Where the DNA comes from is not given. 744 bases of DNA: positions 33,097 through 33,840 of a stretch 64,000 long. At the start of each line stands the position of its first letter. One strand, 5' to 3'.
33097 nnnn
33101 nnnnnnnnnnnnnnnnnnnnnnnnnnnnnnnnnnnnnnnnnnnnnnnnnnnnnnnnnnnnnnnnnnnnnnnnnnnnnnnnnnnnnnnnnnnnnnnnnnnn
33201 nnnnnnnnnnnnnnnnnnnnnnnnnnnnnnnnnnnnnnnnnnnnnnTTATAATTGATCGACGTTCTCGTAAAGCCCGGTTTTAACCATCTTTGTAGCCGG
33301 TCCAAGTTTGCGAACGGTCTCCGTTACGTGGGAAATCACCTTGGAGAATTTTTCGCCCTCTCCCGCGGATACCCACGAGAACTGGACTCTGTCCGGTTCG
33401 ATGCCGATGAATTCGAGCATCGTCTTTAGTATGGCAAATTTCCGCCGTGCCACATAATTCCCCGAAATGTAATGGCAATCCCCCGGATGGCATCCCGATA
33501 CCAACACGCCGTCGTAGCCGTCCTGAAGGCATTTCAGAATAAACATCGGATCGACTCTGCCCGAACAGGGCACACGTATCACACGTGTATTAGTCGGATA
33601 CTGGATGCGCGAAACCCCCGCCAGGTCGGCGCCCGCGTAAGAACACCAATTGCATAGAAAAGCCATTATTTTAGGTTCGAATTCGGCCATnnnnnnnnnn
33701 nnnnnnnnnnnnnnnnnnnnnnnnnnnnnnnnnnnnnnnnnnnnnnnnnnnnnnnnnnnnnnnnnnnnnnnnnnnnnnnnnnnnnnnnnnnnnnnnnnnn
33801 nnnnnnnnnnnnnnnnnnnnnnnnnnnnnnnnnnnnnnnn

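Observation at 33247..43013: The same MvhD + double-HdrA unit occurs three times in three fusion states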

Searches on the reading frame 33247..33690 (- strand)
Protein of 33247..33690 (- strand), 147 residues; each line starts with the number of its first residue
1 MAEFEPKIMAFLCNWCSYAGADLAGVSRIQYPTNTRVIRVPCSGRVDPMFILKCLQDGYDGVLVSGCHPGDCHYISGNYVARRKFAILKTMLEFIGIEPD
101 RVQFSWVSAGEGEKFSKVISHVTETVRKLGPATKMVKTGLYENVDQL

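Call 4: search_protein_families(library=pfam, proteins=[window:33247-33690:-], max_evalue=0.001)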
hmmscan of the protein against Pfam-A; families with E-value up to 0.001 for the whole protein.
window:33247-33690:- (147 aa): 1 family
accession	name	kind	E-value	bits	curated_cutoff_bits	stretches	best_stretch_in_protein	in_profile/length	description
PF02662.21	FlpD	-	2.5e-55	186.2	22.3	1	8-130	1-123/123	Methyl-viologen-reducing hydrogenase, delta subunit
